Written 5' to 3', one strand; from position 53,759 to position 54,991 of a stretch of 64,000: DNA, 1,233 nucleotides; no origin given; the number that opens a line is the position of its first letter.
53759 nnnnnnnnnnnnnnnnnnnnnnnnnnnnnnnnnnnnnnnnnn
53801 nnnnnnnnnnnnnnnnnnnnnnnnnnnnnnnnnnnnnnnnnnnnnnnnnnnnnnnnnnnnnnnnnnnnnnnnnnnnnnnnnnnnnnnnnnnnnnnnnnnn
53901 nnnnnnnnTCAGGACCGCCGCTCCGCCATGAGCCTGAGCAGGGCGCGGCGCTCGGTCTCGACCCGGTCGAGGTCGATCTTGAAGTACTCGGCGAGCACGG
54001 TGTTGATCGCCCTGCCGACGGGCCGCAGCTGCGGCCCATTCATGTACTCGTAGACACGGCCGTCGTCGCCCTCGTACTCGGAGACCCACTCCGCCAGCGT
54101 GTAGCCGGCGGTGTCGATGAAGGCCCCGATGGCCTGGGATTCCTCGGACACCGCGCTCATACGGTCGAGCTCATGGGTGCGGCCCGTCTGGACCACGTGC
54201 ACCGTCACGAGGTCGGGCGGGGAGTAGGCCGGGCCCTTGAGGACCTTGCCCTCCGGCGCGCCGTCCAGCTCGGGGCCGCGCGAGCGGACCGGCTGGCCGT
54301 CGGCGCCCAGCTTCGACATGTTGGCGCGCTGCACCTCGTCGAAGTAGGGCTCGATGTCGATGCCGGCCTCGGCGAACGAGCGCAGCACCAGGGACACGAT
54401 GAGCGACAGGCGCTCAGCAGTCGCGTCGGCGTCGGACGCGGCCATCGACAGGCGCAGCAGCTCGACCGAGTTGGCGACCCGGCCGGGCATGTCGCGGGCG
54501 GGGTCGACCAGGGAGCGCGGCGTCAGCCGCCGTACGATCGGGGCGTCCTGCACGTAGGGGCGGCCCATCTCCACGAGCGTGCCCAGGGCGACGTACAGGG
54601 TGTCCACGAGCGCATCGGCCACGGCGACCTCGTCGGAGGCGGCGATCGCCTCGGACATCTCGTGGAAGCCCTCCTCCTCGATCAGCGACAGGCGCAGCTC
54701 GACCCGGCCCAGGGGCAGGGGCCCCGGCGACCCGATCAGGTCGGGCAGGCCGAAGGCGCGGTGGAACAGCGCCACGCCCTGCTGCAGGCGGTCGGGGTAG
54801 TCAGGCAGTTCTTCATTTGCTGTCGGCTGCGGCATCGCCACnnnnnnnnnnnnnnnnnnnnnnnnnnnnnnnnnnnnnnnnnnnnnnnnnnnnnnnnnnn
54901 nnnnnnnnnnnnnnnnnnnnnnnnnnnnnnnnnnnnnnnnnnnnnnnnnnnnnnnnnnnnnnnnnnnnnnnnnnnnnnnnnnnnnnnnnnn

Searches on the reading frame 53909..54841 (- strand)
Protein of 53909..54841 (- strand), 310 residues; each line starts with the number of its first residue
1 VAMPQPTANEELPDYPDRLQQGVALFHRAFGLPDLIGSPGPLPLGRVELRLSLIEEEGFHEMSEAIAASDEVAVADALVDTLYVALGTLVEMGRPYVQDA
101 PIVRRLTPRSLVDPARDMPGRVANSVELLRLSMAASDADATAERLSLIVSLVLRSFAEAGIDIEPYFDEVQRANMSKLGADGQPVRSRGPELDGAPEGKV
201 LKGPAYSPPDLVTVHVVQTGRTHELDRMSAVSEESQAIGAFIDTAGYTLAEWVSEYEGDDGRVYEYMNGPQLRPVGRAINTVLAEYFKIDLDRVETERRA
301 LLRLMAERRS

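Call 10: search_protein_families(library=phrogs, proteins=[window:53909-54841:-], max_evalue=0.001)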
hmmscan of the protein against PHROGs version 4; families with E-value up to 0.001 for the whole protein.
window:53909-54841:- (310 aa): 3 families
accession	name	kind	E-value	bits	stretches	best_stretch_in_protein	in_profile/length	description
phrog_671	-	other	2.2e-29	103.5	1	16-213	535-655/678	nucleotide pyrophosphohydrolase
phrog_4159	-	other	1.3e-26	94.5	2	148-219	189-260/270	nucleotide pyrophosphohydrolase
phrog_18404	-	other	2e-11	44.5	1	52-97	54-98/264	hydrolase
